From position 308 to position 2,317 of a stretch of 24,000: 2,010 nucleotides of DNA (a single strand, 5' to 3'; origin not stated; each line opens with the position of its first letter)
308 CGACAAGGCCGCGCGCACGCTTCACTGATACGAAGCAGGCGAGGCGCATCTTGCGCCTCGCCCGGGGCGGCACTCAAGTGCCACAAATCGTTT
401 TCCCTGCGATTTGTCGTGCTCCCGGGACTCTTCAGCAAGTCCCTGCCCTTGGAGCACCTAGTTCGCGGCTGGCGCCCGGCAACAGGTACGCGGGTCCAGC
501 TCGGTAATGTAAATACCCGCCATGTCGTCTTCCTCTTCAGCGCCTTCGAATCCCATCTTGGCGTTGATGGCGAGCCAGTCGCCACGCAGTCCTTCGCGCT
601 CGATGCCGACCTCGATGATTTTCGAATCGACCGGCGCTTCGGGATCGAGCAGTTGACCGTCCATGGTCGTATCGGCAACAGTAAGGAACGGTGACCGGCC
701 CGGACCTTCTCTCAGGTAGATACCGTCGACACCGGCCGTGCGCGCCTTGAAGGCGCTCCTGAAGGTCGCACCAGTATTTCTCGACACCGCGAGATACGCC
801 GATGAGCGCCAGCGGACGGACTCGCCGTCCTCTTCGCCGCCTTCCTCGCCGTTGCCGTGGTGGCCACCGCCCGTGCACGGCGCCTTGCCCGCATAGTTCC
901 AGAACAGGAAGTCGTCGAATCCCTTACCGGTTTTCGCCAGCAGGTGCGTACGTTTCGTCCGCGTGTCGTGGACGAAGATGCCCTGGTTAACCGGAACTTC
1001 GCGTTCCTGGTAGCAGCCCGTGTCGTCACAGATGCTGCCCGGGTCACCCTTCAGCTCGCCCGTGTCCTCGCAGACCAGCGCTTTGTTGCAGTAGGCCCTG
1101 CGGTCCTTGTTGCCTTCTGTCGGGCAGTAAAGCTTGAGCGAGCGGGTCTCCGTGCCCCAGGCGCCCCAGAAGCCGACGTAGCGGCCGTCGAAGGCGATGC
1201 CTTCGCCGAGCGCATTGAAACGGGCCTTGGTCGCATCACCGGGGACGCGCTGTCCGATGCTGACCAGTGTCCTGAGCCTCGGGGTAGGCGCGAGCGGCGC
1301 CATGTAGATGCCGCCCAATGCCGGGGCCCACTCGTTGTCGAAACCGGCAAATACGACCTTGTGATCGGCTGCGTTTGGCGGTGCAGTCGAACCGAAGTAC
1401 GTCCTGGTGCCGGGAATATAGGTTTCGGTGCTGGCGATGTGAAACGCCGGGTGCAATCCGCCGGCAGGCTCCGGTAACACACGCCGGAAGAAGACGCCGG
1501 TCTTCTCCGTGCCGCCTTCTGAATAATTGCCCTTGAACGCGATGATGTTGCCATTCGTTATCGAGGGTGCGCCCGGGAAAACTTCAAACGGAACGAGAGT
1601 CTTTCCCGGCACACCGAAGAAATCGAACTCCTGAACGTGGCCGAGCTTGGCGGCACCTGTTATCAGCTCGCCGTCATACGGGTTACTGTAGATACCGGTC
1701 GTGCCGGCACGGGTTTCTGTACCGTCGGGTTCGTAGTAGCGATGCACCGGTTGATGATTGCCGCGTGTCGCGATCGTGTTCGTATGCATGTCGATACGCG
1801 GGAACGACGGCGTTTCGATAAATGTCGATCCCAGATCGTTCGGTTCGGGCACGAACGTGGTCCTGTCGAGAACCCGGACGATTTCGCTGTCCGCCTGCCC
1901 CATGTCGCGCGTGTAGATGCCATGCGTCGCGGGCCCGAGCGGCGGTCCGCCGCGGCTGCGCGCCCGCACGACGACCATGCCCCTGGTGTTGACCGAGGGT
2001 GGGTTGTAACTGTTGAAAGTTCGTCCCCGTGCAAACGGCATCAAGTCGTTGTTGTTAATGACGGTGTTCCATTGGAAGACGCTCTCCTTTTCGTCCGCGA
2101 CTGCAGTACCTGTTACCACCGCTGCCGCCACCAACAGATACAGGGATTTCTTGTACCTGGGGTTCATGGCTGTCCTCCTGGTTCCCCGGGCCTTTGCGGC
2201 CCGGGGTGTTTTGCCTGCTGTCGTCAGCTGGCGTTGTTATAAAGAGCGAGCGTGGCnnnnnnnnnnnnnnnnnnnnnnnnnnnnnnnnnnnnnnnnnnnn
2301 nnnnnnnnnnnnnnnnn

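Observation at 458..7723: Candidate undescribed envelope module: OmpR/EnvZ-type system flanked by two operons of exported proteins that share one cis-element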

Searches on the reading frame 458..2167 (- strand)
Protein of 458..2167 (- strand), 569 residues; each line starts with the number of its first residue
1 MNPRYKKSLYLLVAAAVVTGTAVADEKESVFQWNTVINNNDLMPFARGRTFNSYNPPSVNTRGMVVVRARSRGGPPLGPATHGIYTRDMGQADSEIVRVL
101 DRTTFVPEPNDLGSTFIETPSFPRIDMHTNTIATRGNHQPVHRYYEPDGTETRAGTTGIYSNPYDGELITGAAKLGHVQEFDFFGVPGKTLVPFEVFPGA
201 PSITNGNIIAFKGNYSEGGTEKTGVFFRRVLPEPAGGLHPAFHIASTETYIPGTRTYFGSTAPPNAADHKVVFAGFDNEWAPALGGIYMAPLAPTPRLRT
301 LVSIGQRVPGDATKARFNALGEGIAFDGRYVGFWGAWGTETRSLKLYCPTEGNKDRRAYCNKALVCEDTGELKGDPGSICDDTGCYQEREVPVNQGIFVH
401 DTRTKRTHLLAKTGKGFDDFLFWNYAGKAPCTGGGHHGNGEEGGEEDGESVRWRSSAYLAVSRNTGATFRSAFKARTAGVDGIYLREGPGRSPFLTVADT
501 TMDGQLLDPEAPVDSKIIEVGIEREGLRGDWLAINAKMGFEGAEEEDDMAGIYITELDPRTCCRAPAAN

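Call 4: search_protein_families(library=pfam, proteins=[window:458-2167:-], max_evalue=0.01)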
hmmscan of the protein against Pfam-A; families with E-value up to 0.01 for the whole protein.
window:458-2167:- (569 aa): 0 families

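Call 7: search_protein_families(library=ncbifam, proteins=[window:458-2167:-], max_evalue=0.01)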
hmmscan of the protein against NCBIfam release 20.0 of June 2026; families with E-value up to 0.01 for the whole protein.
window:458-2167:- (569 aa): 1 family
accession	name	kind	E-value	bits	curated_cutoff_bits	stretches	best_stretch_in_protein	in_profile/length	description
TIGR05002.1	NxxGxxAF_repeat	domain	0.0061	16.5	50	0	51-99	1-49/57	choice-of-anchor tandem repeat NxxGxxAF-containing protein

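Call 11: find_encoding_contigs(protein=window:458-2167:-, flank=10000, max_places=6)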
Protein window:458-2167:- (569 aa): no gene with exactly this product is on record in the collection.
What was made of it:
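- Tried and rejected: Exact-match look-up of protein A. Nothing on record (call 11).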

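Call 12: find_homologous_proteins(query=window:458-2167:-, max_evalue=0.001)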
Query window:458-2167:- (569 aa): 1595 proteins with E <= 0.001 among 8000 candidates; the best 120 are listed.
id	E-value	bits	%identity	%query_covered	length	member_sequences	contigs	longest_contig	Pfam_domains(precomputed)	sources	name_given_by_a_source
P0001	0.0e+0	1166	88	100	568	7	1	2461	-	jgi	jgi:hypothetical protein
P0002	0.0e+0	1120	84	100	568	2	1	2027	-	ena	-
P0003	0.0e+0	1118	84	100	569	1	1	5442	-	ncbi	-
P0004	0.0e+0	1117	85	100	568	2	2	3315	-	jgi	jgi:hypothetical protein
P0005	0.0e+0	1116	84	100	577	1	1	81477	-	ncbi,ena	-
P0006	0.0e+0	1114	85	100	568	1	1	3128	-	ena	-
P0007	0.0e+0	1114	84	100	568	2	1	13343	-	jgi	-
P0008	0.0e+0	1113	84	100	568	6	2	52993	-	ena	-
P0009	0.0e+0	1111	83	100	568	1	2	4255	-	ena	-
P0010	0.0e+0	1111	84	100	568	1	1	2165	-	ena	-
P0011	0.0e+0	1110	84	100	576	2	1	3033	-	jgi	jgi:hypothetical protein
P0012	0.0e+0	1109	84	100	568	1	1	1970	-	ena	-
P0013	0.0e+0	1106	84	100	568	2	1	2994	-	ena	-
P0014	0.0e+0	1101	83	100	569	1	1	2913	-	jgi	-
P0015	0.0e+0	1098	83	100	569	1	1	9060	-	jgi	-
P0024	0.0e+0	1074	82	100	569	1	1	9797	PF24251.2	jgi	jgi:hypothetical protein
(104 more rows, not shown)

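Call 14: find_related_loci(query=A2, collection=genome_contigs, flank=10000)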
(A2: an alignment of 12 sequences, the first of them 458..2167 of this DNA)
Query A2 (569 aa) in genome_contigs; peptide patterns used: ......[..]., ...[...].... (x = any residue, [..] = any of these).
389 stretches matched a pattern; 203 encode a relative of the query (tblastn E <= 1e-3); the best 80 are kept; 80 distinct loci.
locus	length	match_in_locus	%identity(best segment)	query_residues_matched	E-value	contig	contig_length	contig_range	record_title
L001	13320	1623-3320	84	1-567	0e+0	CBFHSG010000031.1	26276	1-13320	MAG: Woeseiaceae bacterium isolate AGTU_64_bin_15_strict genome assembly, contig: AGTU_64_bin_15_strict_c31, whole genom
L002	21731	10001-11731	84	1-569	0e+0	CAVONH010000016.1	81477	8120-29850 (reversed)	MAG: uncultured Gammaproteobacteria bacterium isolate MFD09779.bin.3.106 genome assembly, contig: contig_36162, whole ge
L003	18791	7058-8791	83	1-569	0e+0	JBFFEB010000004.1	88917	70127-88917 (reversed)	MAG: Woeseiaceae bacterium isolate Mix_mud13.2021.11.61 k141_496625_length_88917_cov_17.9432, whole genome shotgun seque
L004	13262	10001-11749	79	1-569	0e+0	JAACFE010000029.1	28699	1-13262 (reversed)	MAG: Gammaproteobacteria bacterium isolate bin.24 scaffold_545, whole genome shotgun sequence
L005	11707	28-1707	72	1-542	0e+0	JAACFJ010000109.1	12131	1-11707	MAG: Gammaproteobacteria bacterium isolate bin.62 scaffold_7136, whole genome shotgun sequence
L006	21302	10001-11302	84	1-435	0e+0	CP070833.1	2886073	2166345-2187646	MAG: Gammaproteobacteria bacterium isolate bin107 chromosome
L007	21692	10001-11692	63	9-558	0e+0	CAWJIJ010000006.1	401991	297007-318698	MAG: uncultured Gammaproteobacteria bacterium isolate MFD03804.bin.1.13 genome assembly, contig: contig_39208, whole gen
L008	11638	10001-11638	64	1-541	0e+0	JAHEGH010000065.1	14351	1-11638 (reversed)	MAG: Gammaproteobacteria bacterium isolate Ww390 NODE_6563_length_14351_cov_8.732677, whole genome shotgun sequence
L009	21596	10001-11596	65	31-557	0e+0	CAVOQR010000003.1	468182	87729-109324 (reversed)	MAG: uncultured Gammaproteobacteria bacterium isolate MFD09964.bin.1.69 genome assembly, contig: contig_16152, whole gen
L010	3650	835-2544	63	4-557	0e+0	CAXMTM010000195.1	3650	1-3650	MAG: Arenicellales bacterium isolate 10C-St20-MC-01_bin.32.orig genome assembly, contig: k141_1651081, whole genome shot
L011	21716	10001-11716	59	1-568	0e+0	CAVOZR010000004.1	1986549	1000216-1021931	MAG: uncultured Gammaproteobacteria bacterium isolate MFD09964.bin.1.272 genome assembly, contig: contig_9029, whole gen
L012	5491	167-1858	62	1-557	0e+0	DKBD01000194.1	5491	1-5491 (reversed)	MAG TPA_asm: Nitrospira sp. UBA6909 UBA6909_contig_166572, whole genome shotgun sequence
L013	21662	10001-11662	64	14-557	0e+0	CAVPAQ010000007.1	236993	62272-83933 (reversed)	MAG: uncultured Acidimicrobiaceae bacterium isolate MFD09779.bin.2.222 genome assembly, contig: contig_21822, whole geno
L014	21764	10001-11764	62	1-557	0e+0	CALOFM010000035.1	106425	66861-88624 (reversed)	MAG: uncultured Gammaproteobacteria bacterium isolate LOGT_bin.0151 genome assembly, contig: contig_33923, whole genome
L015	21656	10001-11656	62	31-557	0e+0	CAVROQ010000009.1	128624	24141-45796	MAG: uncultured Gammaproteobacteria bacterium isolate MFD03804.bin.1.8 genome assembly, contig: contig_18949, whole geno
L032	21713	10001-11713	64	1-558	0e+0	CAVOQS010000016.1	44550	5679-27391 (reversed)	MAG: uncultured Gammaproteobacteria bacterium isolate MFD09964.bin.1.340 genome assembly, contig: contig_59740, whole ge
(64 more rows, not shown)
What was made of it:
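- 458..2167 (-): Gene A: exported 569-aa seven-repeat beta-propeller of unknown function, second gene of the B-A operon. More than 1,595 homologs at 46-88% identity across several phyla (calls 12, 14).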

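Call 18: search_protein_families(library=pfam, proteins=[window:458-2167:-, P0024], max_evalue=10)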
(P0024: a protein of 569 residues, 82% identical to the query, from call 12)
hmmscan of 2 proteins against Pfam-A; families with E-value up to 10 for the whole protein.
window:458-2167:- (569 aa): 0 families

P0024 (569 aa): 1 family
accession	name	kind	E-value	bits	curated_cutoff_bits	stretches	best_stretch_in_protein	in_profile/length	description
PF24251.1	DUF7453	-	1.7e-05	24.4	26.2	2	148-312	132-281/460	Family of unknown function (DUF7453)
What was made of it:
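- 458..2167 (-): No Pfam hit; DUF7453 and TIGR05002 below cut-off (calls 7, 18).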

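Call 19: search_solved_structures(query=window:458-2167:-, max_evalue=1)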
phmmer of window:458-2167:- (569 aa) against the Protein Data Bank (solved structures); distinct sequences matched with E-value up to 1: 1.
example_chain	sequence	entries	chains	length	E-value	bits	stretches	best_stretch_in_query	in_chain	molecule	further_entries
6c4w_A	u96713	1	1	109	0.65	11.7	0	69-97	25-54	cytochrome c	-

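Call 28: search_protein_families(library=pfam, proteins=[L009:6825-8267:+, L009:8298-9809:+, L011:8453-9925:+, L004:6615-8003:+, L007:4620-6080:+, L032:11755-13923:+, L007:11760-13715:+], max_evalue=0.01)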
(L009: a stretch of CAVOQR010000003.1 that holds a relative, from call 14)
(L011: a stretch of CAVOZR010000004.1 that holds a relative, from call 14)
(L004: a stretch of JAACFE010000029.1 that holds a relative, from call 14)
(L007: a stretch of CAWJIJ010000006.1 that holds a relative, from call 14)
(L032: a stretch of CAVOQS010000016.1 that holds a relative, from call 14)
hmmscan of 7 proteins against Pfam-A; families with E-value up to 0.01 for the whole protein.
L009:6825-8267:+ (480 aa): 1 family
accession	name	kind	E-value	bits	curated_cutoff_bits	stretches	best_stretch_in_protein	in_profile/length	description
PF18914.6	DUF5666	-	4e-45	152.4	27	5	103-162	1-59/60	Domain of unknown function (DUF5666)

L009:8298-9809:+ (503 aa): 0 families

L011:8453-9925:+ (490 aa): 0 families

L004:6615-8003:+ (462 aa): 0 families

L007:4620-6080:+ (486 aa): 1 family
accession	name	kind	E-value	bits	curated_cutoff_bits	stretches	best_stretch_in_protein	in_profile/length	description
PF18914.6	DUF5666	-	1e-42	144.7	27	3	264-322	1-59/60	Domain of unknown function (DUF5666)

L032:11755-13923:+ (722 aa): 4 families
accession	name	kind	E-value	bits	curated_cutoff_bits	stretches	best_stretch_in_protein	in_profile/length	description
PF16403.11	Bact_surface_Ig-like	-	2e-21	76.3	27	1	599-670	1-71/71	Bacterial surface protein, Ig-like domain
PF17892.7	Cadherin_5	-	3e-17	62.7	26.5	3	502-583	1-90/98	Cadherin-like domain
PF17963.7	Big_9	-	5.6e-15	56.4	23.6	3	318-401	1-83/89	Bacterial Ig domain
PF02494.22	HYR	-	0.0095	16.7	21.7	0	595-669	4-80/81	HYR domain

L007:11760-13715:+ (651 aa): 3 families
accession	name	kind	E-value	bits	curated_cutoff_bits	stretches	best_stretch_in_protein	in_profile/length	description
PF17963.7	Big_9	-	3e-13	50.9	23.6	1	301-388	1-87/89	Bacterial Ig domain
PF17892.7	Cadherin_5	-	2.9e-12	46.7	26.5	1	301-390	2-96/98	Cadherin-like domain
PF17803.7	Cadherin_4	-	7.9e-09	36.3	25.1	1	478-531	3-54/71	Bacterial cadherin-like domain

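Call 33: predict_structure(alignment_id=A3)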
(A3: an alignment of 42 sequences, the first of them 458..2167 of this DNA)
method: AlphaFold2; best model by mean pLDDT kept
length: 569 residues; sequences in the alignment: 42
mean_pLDDT: 75.6   pTM: 0.80
mean pLDDT of the five models: 75.6, 73.7, 63.2, 55.6, 43.5
residues with pLDDT >= 90: 119; 70-90: 284; 50-70: 103; < 50: 63
segments of 3 or more residues with pLDDT < 50: 11-28, 152-154, 173-179, 277-280, 433-450, 544-546, 565-569
pLDDT, mean of each block of 10 residues (from residue 1): 49 41 39 88 80 86 90 73 89 89 82 75 87 82 57 62 86 50 60 62 90 77 84 80 84 69 82 66 77 90 89 86 85 91 79 67 77 81 84 91 92 86 62 38 35 67 79 87 86 86 89 87 85 87 58 84 49
secondary structure, 60 per line:
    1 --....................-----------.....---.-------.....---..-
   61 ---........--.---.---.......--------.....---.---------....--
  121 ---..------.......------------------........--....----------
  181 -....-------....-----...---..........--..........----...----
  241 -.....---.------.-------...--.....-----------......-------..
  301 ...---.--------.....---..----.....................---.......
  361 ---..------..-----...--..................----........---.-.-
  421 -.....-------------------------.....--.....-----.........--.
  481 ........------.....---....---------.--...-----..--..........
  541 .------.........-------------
elements in order: H3-22 E34-38 E50-54 E64-71 E82-88 E97-101 E115-118 E132-138 E157-164 E167-170 E193-196 E202-204 E208-217 E220-229 E242-246 E265-267 E270-274 E286-291 E299-303 E316-320 E330-347 H354-360 E379-381 E384-401 E406-413 E422-426 E452-456 E459-463 E469-477 E480-488 E495-499 E519-521 E531-541 E548-556
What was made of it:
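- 458..2167 (-): AlphaFold model pLDDT 75.6, pTM 0.80, all-beta (call 33).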

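Call 41: fold_search(model_id=the predicted structure, library=pdb)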
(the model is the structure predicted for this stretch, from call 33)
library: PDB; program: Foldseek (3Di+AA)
matches with E <= 10: 598; with E <= 0.001: 67
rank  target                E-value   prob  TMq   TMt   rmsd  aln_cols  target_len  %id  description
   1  2w20_B                1.5e-05  1.00  0.29  0.33  13.7       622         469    9  Structure of the catalytic domain of the native NanA sialidase from Streptococcus pneumoniae (released 2008-12-23)
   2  2ya7_B                1.5e-05  1.00  0.28  0.32  14.0       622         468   10  Crystal structure of Streptococcus pneumoniae NanA (TIGR4) in complex with Zanamivir (released 2011-04-27)
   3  8a9y_E                2.9e-05  0.99  0.24  0.26  17.1       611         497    8  Substrate-free levan utilisation machinery (utilisome) (released 2023-06-07)
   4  1inv                  3.4e-05  1.00  0.29  0.38  12.9       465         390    9  A SIALIC ACID DERIVED PHOSPHONATE ANALOG INHIBITS DIFFERENT STRAINS OF INFLUENZA VIRUS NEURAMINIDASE WITH DIFFERENT EFFI (released 1995-02-07)
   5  2ya7_A                3.4e-05  1.00  0.28  0.32  14.9       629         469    8  Crystal structure of Streptococcus pneumoniae NanA (TIGR4) in complex with Zanamivir (released 2011-04-27)
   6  3h71_B                3.8e-05  1.00  0.31  0.35  13.8       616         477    9  Crystal structure of Streptococcus pneumoniae D39 neuraminidase A precursor (NanA) (released 2009-05-12)
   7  6fg9_A                4.0e-05  0.99  0.24  0.17  15.8       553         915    8  Mouse SORCS2 ectodomain (sortilin related VPS10 domain containing receptor 2) (released 2018-08-01)
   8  2ya4_A                5.3e-05  1.00  0.30  0.34  13.1       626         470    9  Crystal structure of Streptococcus pneumoniae NanA (TIGR4) (released 2011-04-27)
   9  7drq_B                5.9e-05  1.00  0.36  0.41  10.8       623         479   10  Crystal structure of polysaccharide lyase Uly1 (released 2021-03-31)
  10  1mr5                  8.0e-05  0.99  0.28  0.26  25.4       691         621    9  Orthorhombic form of Trypanosoma cruzi trans-sialidase (released 2003-03-18)
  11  4onz                  9.3e-05  1.00  0.23  0.32  11.1       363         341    9  Crystal structure of a putative glycoside hydrolase (BACOVA_02161) from Bacteroides ovatus ATCC 8483 at 1.85 A resolutio (released 2014-02-26)
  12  8u1c_A                9.7e-05  1.00  0.27  0.37  13.9       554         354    7  A mechanistic understanding of protective influenza B neuraminidase mAbs at the airway interface (released 2024-03-27)
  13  6r3u_A                9.7e-05  0.94  0.22  0.24  17.4       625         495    9  Endo-levanase BT1760 mutant E221A from Bacteroides thetaiotaomicron complexed with levantetraose (released 2019-06-19)
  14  6r3r                  1.0e-04  0.96  0.22  0.24  18.9       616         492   10  First crystal structure of endo-levanase BT1760 from Bacteroides thetaiotaomicron (released 2019-06-19)
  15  6v4n_I                1.1e-04  1.00  0.27  0.35  14.6       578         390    8  Structure of human 1G05 Fab in complex with influenza virus neuraminidase from B/Phuket/3073/2013 (released 2020-10-07)
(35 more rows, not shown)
